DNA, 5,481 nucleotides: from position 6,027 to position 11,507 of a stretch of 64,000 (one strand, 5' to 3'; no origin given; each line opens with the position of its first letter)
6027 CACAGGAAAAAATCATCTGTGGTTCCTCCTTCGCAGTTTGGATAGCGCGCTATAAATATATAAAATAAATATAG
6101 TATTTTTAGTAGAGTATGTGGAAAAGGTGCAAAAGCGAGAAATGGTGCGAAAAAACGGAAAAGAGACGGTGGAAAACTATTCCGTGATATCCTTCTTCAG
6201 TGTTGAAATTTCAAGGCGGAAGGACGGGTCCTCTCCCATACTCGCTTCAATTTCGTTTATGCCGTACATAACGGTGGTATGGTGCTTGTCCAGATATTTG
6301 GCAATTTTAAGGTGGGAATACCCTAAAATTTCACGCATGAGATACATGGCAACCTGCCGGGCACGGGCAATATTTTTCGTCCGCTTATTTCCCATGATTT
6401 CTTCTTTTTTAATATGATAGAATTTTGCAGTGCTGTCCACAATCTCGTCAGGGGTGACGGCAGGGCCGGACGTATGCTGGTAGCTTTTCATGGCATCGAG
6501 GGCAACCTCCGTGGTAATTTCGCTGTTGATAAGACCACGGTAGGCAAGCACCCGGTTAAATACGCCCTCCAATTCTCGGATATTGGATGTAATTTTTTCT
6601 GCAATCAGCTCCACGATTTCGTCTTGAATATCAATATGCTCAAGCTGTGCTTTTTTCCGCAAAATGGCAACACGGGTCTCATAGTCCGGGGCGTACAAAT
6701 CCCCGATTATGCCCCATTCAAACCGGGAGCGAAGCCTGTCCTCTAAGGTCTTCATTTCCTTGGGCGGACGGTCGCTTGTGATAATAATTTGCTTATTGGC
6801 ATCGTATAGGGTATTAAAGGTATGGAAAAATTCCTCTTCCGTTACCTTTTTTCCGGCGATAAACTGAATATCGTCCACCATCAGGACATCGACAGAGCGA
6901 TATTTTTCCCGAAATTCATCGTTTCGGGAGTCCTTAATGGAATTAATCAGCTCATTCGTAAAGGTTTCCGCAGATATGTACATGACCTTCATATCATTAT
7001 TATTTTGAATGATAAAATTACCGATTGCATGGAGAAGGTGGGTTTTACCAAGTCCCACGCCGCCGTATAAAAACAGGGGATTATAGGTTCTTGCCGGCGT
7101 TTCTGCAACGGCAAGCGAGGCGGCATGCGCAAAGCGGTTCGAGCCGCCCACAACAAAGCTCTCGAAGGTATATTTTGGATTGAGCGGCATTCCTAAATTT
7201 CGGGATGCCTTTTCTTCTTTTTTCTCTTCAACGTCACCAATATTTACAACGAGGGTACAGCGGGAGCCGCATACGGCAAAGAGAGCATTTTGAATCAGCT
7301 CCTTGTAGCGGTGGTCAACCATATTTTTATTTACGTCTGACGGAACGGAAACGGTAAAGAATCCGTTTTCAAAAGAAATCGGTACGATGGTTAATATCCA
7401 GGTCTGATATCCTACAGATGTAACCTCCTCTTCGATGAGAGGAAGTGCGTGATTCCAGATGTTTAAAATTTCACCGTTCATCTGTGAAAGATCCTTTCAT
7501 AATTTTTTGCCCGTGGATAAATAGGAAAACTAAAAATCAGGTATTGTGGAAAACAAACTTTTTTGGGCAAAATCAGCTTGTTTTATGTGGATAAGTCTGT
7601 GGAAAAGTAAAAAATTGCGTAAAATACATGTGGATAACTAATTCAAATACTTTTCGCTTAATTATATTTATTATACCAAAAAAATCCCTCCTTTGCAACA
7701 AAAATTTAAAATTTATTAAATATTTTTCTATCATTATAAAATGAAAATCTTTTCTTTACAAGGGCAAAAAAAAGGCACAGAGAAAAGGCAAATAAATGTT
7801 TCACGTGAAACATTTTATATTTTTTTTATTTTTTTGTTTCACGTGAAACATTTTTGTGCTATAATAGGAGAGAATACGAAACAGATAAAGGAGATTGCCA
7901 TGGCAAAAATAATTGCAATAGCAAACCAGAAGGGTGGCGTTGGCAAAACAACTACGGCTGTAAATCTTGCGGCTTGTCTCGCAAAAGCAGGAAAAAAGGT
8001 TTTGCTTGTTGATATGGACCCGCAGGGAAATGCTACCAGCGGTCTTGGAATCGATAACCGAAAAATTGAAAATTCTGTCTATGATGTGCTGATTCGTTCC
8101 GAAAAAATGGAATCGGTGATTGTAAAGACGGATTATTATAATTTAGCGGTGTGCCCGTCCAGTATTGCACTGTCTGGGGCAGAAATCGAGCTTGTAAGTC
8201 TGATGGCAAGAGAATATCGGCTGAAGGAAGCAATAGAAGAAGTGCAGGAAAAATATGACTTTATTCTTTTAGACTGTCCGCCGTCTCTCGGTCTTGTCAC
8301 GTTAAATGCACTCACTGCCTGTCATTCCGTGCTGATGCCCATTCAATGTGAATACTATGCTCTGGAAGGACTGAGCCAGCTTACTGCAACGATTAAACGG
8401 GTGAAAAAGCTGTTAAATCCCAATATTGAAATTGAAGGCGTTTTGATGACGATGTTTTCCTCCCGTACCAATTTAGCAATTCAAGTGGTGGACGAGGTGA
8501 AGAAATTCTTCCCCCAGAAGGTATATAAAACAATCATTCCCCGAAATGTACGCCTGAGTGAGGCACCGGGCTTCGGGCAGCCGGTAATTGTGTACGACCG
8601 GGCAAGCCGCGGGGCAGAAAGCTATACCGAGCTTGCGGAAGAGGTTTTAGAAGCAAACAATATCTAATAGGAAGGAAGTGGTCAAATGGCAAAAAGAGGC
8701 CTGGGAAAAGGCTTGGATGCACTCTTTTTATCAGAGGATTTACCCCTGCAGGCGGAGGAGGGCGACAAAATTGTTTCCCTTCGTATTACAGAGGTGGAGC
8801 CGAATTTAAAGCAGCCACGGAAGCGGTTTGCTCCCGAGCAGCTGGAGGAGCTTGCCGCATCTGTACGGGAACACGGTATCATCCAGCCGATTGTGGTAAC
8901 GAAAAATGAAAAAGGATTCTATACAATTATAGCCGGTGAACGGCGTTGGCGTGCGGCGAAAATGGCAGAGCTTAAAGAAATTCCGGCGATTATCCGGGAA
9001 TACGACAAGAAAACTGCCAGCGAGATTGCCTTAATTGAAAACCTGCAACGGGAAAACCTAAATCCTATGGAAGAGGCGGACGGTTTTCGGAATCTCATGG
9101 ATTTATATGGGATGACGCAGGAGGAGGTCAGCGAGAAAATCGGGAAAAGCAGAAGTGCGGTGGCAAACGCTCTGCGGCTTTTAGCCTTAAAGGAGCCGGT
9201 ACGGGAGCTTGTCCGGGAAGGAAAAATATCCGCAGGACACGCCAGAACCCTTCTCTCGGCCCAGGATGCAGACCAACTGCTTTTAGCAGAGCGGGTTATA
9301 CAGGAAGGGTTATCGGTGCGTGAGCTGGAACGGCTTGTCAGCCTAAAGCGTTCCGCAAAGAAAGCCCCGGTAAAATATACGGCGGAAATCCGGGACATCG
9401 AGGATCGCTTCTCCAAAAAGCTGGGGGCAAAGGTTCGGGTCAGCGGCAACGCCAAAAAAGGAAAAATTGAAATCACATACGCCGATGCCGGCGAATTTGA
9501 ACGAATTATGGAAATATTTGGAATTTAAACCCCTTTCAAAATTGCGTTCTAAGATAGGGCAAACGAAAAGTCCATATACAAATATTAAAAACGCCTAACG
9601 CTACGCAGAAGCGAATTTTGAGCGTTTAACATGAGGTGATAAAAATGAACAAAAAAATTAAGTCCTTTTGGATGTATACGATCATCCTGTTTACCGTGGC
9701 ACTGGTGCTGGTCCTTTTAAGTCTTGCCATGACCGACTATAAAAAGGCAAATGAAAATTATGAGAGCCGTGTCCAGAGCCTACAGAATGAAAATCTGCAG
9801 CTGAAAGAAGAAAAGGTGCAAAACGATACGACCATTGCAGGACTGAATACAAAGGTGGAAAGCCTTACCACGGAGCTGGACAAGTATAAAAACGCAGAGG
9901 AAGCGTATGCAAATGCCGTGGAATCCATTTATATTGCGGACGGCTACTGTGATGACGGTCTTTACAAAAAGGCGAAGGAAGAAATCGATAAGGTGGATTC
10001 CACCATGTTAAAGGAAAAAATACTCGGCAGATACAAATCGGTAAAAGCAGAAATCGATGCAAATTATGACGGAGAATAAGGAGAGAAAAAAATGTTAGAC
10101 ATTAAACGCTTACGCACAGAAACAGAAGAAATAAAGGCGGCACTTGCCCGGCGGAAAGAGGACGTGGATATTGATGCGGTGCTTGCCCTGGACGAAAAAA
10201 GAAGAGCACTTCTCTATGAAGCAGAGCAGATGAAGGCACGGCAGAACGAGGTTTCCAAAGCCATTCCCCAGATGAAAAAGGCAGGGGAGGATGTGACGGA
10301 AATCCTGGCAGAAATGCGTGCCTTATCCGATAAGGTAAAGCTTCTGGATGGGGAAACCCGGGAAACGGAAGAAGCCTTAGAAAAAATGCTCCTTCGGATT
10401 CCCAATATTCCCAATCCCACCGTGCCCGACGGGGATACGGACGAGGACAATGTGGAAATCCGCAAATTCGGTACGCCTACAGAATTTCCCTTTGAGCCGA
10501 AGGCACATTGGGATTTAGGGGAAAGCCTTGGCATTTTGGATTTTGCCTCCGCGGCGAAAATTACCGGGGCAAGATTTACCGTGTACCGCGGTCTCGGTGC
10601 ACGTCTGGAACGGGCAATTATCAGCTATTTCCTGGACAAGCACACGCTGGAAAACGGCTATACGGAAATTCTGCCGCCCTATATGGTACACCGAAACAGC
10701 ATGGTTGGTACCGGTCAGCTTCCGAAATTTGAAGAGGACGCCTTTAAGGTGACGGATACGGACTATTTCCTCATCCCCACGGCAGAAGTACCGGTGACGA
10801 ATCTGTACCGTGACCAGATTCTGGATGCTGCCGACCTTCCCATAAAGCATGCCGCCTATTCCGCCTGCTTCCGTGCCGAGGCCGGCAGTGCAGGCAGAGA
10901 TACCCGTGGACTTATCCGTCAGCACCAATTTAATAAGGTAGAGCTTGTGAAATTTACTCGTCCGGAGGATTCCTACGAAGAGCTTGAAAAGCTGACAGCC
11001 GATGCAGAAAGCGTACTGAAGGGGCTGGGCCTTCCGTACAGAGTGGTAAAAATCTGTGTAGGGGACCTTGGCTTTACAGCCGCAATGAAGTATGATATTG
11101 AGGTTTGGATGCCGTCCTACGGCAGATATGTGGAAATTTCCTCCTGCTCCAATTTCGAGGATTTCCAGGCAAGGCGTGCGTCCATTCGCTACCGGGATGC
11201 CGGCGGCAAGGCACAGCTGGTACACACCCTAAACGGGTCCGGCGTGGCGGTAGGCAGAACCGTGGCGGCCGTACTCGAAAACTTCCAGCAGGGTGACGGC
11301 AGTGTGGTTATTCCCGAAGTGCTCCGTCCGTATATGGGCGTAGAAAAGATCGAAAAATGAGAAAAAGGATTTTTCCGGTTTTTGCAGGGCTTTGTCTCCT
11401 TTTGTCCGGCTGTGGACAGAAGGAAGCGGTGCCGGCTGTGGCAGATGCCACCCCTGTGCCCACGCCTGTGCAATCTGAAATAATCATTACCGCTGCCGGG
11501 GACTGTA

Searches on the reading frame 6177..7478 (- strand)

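Call 63: search_protein_families(library=pfam, proteins=[window:6177-7478:-], max_evalue=0.00001)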
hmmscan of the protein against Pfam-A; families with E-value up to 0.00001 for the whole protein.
window:6177-7478:- (433 aa): 5 families
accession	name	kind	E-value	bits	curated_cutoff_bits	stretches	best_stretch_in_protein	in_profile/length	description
PF00308.24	Bac_DnaA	-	2.2e-75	252.7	23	1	99-258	1-160/162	Bacterial DnaA ATPAse domain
PF08299.17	Bac_DnaA_C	-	1.4e-22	79.9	31.5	1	343-410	1-69/69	Bacterial dnaA protein helix-turn-helix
PF01695.23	IstB_IS21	-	1.4e-10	41.5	24.1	1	134-241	94-198/238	IstB-like ATP binding protein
PF11638.13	DnaA_N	-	4.8e-07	29.8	24.6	1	6-66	2-63/65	DnaA N-terminal domain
PF00004.35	AAA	-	7.9e-07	30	21.2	1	136-254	2-124/131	ATPase family associated with various cellular activities (AAA)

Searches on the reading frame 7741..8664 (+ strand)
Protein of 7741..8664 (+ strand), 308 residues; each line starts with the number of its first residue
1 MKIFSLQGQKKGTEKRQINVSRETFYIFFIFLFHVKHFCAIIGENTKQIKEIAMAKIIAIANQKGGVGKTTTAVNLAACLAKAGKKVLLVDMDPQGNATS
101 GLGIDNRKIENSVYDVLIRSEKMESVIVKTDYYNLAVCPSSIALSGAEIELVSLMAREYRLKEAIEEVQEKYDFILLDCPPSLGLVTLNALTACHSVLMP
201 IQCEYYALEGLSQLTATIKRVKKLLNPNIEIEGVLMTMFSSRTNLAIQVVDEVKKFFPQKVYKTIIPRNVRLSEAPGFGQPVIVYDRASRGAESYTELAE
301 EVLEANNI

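Call 63: search_protein_families(library=pfam, proteins=[window:7741-8664:+], max_evalue=0.00001)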
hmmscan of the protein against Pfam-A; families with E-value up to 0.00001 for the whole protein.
window:7741-8664:+ (308 aa): 7 families
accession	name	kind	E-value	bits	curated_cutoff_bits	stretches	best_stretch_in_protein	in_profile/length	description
PF13614.12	AAA_31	-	2.7e-73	246.1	27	1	55-231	1-177/177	AAA domain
PF01656.29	CbiA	-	2.2e-32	112.1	25.4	1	58-282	1-125/125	CobQ/CobB/MinD/ParA nucleotide binding domain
PF09140.17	MipZ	-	1e-14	54.9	20.7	1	57-223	2-151/262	ATPase MipZ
PF10609.15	ParA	-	8.1e-14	52.1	27.1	1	55-194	3-134/246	NUBPL iron-transfer P-loop NTPase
PF00142.24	Fer4_NifH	-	6e-13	49.3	25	1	63-306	7-248/271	4Fe-4S iron sulfur cluster binding proteins, NifH/frxC family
PF06564.18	CBP_BcsQ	-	4.4e-11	43.2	21.3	1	56-300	2-231/234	Cellulose biosynthesis protein BcsQ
PF02374.21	ArsA_ATPase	-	6e-08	32.7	24.3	1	63-115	8-60/305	Anion-transporting ATPase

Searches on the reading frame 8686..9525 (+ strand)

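Call 63: search_protein_families(library=pfam, proteins=[window:8686-9525:+], max_evalue=0.00001)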
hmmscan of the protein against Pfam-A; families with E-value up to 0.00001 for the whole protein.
window:8686-9525:+ (280 aa): 3 families
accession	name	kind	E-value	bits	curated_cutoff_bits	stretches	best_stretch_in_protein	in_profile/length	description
PF17762.8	HTH_ParB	-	2.6e-36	124.3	22.6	1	123-219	1-98/102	ParB HTH domain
PF02195.25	ParB_N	-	9.1e-35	119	26.3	1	28-121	2-95/95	ParB N-terminal domain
PF23552.2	ParB_C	-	1e-08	34.9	23.8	1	233-278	3-49/50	ParB dimerisation domain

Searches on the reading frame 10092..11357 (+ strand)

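Call 63: search_protein_families(library=pfam, proteins=[window:10092-11357:+], max_evalue=0.00001)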
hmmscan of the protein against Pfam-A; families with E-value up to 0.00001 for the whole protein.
window:10092-11357:+ (422 aa): 2 families
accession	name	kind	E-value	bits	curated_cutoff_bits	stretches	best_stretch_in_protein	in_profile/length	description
PF00587.30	tRNA-synt_2b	-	3.3e-44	151.5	29.3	1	222-398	8-179/179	tRNA synthetase class II core domain (G, H, P, S and T)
PF02403.27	Seryl_tRNA_N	-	2.1e-29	102.4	28.2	1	1-107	1-108/108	Seryl-tRNA synthetase N-terminal domain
